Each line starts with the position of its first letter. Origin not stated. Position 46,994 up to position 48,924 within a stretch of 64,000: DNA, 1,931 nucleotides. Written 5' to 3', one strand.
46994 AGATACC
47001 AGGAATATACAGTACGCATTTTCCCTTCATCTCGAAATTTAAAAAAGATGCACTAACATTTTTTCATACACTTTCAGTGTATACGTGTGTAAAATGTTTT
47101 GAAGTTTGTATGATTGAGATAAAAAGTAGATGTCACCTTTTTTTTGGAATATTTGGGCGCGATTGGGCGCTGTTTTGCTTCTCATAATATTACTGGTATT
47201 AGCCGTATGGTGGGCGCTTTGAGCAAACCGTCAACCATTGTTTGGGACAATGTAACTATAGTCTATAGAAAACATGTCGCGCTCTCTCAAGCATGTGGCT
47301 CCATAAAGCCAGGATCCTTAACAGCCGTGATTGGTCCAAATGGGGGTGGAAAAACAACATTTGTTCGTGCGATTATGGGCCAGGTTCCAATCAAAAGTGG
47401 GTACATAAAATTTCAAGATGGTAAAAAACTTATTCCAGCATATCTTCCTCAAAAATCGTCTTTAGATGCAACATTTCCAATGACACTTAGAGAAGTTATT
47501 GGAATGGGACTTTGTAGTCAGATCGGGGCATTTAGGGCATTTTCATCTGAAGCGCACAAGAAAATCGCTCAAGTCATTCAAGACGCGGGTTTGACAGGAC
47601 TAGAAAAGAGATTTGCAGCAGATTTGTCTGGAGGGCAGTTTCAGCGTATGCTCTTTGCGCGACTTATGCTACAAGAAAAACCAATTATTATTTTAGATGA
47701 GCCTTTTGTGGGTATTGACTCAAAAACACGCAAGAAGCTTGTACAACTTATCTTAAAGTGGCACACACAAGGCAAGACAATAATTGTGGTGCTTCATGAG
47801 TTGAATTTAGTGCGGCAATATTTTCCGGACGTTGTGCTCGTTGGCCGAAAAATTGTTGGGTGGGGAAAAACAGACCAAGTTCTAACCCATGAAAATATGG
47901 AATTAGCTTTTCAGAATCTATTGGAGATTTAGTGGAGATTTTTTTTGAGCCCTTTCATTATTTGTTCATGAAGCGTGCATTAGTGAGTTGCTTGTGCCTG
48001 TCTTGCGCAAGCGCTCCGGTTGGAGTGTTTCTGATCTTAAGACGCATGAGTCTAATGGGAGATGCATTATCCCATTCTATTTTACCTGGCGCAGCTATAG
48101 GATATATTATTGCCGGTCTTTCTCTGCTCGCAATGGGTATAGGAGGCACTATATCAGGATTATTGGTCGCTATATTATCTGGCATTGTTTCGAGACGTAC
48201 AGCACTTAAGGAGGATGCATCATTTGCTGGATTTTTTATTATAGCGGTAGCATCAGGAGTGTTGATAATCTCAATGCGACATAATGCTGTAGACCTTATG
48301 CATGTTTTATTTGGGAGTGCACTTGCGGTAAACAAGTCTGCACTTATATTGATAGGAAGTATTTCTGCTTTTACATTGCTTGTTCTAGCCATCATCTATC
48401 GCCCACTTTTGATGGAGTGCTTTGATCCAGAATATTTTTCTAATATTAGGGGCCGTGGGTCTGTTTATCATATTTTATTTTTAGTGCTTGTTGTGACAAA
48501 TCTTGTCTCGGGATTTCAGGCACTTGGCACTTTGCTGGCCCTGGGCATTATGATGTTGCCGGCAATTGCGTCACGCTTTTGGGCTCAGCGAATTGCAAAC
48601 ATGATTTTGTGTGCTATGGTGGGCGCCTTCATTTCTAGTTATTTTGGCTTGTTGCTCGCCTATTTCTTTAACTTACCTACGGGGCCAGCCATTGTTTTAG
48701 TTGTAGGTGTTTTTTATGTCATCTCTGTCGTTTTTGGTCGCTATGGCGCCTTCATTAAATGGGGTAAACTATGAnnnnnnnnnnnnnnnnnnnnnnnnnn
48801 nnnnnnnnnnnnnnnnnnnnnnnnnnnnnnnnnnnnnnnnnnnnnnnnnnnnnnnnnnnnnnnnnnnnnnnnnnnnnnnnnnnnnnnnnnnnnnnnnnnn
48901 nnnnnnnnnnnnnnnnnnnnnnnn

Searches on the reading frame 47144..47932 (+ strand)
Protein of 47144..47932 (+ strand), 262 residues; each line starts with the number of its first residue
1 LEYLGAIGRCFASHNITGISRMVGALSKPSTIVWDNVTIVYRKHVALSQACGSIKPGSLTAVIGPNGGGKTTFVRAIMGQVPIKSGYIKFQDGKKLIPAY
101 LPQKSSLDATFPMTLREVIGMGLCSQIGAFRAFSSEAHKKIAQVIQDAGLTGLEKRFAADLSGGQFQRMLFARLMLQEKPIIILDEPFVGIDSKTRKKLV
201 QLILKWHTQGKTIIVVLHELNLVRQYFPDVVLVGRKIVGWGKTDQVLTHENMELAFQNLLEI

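Call 20: search_protein_families(library=ncbifam, proteins=[window:47144-47932:+], max_evalue=0.00001)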
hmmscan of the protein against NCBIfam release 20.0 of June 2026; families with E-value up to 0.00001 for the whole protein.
window:47144-47932:+ (262 aa): 181 families (the best 25 are shown)
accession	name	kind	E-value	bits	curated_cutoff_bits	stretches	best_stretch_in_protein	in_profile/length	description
NF053840.1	MnTportMntADein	equivalog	1.3e-52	178.7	400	1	35-257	5-230/240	manganese ABC transporter ATP-binding protein MntA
NF040873.1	AztA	equivalog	2e-52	177.6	220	1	41-231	2-190/191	zinc ABC transporter ATP-binding protein AztA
NF011630.0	PRK15056.1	equivalog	1.7e-42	145.5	393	1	30-260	5-242/274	manganese/iron ABC transporter ATP-binding protein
NF010068.0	PRK13548.1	equivalog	2.8e-37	128.3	261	1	34-258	8-242/261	heme ABC transporter ATP-binding protein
TIGR03771.1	anch_rpt_ABC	equivalog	2.5e-36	125.5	268.8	1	54-252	3-205/223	anchored repeat-type ABC transporter ATP-binding subunit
NF008409.0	PRK11231.1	equivalog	3.6e-32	111.7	375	1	32-257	3-236/255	Fe(3+) dicitrate ABC transporter ATP-binding protein FecE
NF007082.0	PRK09536.1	equivalog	2.4e-31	109.3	537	1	36-257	8-237/402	corrinoid ABC transporter ATPase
TIGR03873.1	F420-0_ABC_ATP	hypoth_equivalog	8.9e-29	100.5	372.4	1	54-253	24-231/256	putative F420-0 ABC transporter ATP-binding protein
TIGR02315.1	ABC_phnC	equivalog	4.5e-27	95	266.1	2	129-252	114-238/243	phosphonate ABC transporter ATP-binding protein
TIGR03411.1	urea_trans_UrtD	equivalog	4e-26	92.2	304.1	2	132-250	115-233/242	urea ABC transporter ATP-binding protein UrtD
TIGR01189.1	ccmA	equivalog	5.2e-26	91.5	131.6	1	37-218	6-185/198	heme ABC exporter ATP-binding protein CcmA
TIGR04521.1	ECF_ATPase_2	equivalog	2.2e-25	89.3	330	1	134-251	117-237/279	energy-coupling factor transporter ATPase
NF007090.0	PRK09544.1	equivalog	2.8e-25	89.2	306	1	32-252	5-213/251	zinc ABC transporter ATP-binding protein ZnuC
TIGR01277.1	thiQ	equivalog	4.7e-25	88.4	245.05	1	48-234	15-203/213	thiamine ABC transporter ATP-binding protein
TIGR02857.1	CydD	equivalog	6.4e-25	88.1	435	1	28-225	317-522/529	thiol reductant ABC exporter subunit CydD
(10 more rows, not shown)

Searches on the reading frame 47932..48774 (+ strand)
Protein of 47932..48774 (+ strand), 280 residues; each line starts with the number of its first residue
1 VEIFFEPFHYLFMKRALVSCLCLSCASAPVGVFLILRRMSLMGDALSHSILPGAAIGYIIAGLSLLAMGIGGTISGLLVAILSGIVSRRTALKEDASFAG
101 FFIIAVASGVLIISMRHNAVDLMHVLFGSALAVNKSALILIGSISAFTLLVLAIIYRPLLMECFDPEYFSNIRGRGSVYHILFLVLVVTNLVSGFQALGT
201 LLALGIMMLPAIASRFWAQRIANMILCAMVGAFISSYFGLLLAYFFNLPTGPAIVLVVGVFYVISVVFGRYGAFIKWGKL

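Call 20: search_protein_families(library=ncbifam, proteins=[window:47932-48774:+], max_evalue=0.00001)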
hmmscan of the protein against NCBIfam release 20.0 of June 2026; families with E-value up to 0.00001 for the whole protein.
window:47932-48774:+ (280 aa): 4 families
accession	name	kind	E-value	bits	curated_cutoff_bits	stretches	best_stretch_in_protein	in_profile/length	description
NF040871.1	AztB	equivalog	3.7e-75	252.9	280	1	3-257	2-253/254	zinc ABC transporter permease AztB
NF040927.1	ABC_perm_SloB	subfamily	7.9e-44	150.4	460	1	9-269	8-264/271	metal ABC transporter permease subunit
TIGR03770.1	anch_rpt_perm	equivalog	1.8e-34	119.7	296.8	1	11-267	15-268/270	anchored repeat-type ABC transporter permease subunit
NF007089.0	PRK09543.1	equivalog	1.1e-21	77.6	284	1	18-267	10-256/261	zinc ABC transporter permease subunit ZnuB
